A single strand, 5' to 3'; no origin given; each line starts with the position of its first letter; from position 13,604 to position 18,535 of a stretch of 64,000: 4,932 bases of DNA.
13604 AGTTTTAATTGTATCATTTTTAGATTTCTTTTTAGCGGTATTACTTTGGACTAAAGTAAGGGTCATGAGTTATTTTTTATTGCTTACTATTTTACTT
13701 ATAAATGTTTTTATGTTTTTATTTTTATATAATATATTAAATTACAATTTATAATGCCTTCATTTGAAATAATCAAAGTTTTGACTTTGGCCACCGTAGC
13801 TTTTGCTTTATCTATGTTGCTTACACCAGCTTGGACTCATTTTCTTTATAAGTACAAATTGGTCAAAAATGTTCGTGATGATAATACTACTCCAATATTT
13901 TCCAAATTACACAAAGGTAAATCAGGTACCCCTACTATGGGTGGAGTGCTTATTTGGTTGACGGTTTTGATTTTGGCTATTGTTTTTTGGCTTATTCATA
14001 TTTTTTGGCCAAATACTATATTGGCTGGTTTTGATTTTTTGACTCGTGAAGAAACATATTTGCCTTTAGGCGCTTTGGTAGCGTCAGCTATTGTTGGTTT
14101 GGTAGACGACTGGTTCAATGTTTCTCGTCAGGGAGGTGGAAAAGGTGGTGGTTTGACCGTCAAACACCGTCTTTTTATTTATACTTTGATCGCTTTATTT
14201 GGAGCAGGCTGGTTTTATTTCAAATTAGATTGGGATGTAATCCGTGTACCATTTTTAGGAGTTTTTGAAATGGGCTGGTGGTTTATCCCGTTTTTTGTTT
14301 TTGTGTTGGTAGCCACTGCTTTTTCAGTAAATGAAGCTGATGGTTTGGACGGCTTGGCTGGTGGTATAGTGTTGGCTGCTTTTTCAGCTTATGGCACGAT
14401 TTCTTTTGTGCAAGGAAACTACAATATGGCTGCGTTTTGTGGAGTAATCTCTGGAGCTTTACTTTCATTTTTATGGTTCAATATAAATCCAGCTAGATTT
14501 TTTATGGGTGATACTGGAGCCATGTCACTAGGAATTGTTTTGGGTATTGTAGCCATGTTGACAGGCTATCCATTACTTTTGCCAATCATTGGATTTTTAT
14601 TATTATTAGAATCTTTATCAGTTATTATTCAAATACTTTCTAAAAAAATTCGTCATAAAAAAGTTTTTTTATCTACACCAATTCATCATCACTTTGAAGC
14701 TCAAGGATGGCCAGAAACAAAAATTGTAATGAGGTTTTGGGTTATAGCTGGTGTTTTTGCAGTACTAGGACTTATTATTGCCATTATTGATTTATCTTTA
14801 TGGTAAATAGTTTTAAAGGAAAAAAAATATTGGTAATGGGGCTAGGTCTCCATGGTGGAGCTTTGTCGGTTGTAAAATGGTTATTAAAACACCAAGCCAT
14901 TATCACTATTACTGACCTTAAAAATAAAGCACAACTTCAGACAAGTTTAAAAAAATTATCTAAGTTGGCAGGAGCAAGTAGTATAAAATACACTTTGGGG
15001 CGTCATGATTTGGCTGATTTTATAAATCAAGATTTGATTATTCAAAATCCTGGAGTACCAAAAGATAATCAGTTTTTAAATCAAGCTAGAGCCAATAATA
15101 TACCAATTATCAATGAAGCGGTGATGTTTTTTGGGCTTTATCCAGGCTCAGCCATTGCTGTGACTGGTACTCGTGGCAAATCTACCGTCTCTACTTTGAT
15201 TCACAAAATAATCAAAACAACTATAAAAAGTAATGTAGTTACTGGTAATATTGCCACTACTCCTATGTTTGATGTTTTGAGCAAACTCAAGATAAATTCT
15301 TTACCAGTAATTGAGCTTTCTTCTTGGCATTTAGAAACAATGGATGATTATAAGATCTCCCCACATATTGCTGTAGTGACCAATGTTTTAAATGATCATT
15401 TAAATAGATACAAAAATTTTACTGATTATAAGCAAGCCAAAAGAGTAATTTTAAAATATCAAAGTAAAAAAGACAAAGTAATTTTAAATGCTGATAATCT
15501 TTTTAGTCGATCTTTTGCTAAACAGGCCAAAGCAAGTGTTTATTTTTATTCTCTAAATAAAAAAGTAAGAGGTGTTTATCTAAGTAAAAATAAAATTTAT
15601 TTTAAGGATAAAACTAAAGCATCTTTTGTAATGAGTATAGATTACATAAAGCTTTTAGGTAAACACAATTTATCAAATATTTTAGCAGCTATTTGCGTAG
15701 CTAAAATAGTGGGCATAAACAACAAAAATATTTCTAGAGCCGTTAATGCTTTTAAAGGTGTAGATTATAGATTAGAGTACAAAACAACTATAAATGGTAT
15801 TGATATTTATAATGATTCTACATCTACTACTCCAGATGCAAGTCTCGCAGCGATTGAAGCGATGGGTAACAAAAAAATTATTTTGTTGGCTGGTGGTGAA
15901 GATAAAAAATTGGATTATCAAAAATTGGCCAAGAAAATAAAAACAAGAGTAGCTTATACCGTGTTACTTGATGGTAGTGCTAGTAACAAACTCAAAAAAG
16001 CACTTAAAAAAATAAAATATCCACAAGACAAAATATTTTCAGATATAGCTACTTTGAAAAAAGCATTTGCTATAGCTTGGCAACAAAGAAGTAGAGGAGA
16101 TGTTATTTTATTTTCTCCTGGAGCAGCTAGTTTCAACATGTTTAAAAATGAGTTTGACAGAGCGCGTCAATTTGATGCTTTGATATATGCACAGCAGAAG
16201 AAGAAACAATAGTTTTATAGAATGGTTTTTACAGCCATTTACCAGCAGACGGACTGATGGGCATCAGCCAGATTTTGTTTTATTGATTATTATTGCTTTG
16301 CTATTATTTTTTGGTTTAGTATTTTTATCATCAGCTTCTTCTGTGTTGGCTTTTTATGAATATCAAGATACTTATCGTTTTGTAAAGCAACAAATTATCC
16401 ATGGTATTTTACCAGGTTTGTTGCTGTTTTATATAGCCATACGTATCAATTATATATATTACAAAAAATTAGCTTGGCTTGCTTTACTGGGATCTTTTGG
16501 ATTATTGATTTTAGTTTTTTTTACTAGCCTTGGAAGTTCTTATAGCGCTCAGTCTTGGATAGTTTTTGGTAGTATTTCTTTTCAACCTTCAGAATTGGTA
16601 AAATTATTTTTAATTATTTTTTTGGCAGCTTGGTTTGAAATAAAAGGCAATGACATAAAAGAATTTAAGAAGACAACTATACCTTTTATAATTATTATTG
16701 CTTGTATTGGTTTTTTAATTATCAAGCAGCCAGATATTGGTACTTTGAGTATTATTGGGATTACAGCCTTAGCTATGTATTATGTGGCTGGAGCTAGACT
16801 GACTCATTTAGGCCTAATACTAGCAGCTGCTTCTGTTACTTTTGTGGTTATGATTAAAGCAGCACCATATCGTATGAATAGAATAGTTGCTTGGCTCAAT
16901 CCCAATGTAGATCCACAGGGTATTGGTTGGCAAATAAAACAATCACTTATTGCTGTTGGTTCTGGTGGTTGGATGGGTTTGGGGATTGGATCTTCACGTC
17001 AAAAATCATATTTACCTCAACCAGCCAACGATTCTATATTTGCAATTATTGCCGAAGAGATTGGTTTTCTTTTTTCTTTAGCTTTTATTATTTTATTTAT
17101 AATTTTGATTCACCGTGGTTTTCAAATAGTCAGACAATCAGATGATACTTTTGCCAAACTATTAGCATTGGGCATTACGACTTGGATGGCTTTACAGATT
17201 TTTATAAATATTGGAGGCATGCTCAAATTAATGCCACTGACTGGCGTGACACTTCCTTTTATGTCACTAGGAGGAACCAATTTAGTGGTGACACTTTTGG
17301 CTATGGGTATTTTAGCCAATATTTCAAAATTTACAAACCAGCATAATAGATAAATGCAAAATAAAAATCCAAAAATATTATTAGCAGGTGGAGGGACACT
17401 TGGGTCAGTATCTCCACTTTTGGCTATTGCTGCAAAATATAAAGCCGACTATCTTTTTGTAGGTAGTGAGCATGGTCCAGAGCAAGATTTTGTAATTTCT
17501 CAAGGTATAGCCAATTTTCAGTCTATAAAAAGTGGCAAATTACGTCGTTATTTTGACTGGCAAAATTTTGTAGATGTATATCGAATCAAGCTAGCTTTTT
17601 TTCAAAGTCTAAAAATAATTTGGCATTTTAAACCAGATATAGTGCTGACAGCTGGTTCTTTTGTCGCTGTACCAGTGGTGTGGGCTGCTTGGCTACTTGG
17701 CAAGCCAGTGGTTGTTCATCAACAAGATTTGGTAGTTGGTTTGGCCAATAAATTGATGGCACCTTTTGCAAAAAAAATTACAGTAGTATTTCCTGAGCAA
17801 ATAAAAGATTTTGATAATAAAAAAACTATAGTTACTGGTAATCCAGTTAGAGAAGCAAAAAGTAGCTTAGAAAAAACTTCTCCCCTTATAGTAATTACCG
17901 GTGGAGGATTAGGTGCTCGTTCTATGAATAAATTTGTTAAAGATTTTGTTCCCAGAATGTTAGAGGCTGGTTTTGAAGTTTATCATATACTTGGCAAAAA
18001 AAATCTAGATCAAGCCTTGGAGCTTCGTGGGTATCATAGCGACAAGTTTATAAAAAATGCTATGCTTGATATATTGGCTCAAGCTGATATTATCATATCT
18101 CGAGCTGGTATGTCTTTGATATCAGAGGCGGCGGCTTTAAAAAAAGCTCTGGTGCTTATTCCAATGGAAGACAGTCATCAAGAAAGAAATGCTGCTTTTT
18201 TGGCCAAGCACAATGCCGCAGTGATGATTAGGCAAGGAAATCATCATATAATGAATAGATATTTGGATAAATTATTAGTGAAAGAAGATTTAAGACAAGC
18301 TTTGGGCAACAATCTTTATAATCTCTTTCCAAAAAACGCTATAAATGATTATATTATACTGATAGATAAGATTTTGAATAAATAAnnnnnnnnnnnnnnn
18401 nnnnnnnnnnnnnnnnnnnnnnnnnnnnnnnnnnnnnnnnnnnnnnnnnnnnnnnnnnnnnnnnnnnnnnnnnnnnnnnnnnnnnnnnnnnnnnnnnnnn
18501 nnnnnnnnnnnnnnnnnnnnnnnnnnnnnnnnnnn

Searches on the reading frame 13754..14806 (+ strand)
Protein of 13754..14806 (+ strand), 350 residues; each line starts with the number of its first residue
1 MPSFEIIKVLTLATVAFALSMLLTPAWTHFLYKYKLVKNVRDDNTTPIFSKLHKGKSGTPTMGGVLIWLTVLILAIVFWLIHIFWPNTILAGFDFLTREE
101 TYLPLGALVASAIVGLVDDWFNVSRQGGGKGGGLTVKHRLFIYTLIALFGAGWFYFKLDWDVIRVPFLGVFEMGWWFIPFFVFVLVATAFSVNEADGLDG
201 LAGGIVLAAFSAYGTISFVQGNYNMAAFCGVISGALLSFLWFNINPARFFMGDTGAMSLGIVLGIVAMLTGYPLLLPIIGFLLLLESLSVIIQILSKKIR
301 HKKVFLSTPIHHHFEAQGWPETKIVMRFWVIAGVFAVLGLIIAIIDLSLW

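Call 87: search_protein_families(library=pfam, proteins=[window:13754-14806:+], max_evalue=0.00001)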
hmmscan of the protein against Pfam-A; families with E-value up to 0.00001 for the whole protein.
window:13754-14806:+ (350 aa): 2 families
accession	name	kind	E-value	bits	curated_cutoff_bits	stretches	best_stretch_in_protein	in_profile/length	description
PF00953.26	Glycos_transf_4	-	2e-30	106.3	27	1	105-269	5-158/160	Glycosyl transferase family 4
PF10555.14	MraY_sig1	-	5.7e-06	26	20.1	0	56-67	1-12/13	Phospho-N-acetylmuramoyl-pentapeptide-transferase signature 1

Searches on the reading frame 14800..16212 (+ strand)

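Call 87: search_protein_families(library=pfam, proteins=[window:14800-16212:+], max_evalue=0.00001)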
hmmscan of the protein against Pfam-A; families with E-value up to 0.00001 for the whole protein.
window:14800-16212:+ (470 aa): 3 families
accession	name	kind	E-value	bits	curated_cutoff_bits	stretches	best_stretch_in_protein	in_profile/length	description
PF08245.18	Mur_ligase_M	-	1.9e-29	103.5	24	1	121-301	1-200/200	Mur ligase middle domain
PF21799.2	MurD-like_N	-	9.4e-14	51.9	27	1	8-104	1-87/88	Mur ligase MurD-like, N-terminal domain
PF02875.26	Mur_ligase_C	-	1.4e-11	45.8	28.4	1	324-440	2-125/127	Mur ligase, glutamate ligase domain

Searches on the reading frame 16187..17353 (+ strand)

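Call 87: search_protein_families(library=pfam, proteins=[window:16187-17353:+], max_evalue=0.00001)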
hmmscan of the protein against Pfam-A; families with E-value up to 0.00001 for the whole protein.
window:16187-17353:+ (388 aa): 1 family
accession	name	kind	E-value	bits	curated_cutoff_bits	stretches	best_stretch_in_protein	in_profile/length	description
PF01098.24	FTSW_RODA_SPOVE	-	5.3e-92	309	26.4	1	32-384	3-355/356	Cell cycle protein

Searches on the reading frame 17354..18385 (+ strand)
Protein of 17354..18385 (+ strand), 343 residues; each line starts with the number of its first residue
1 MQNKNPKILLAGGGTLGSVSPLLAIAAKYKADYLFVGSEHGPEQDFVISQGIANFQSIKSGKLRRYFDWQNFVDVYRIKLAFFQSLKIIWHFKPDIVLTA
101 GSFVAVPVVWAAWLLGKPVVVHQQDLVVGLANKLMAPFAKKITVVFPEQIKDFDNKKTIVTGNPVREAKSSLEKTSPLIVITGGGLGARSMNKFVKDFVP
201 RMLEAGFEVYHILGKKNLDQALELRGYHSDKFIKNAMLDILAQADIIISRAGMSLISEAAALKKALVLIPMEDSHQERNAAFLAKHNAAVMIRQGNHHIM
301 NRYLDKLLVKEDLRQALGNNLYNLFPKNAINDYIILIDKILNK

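Call 87: search_protein_families(library=pfam, proteins=[window:17354-18385:+], max_evalue=0.00001)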
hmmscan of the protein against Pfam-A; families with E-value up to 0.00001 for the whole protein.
window:17354-18385:+ (343 aa): 3 families
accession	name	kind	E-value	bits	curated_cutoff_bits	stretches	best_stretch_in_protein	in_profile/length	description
PF03033.26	Glyco_transf_28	-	3.1e-27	95.8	26.2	1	8-143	1-138/139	Glycosyltransferase family 28 N-terminal domain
PF04101.22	Glyco_tran_28_C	-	2.9e-22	79.9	22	1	179-308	2-141/166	Glycosyltransferase family 28 C-terminal domain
PF13528.12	Glyco_trans_1_3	-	2.3e-06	27.5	25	1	230-304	241-318/322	Glycosyl transferase family 1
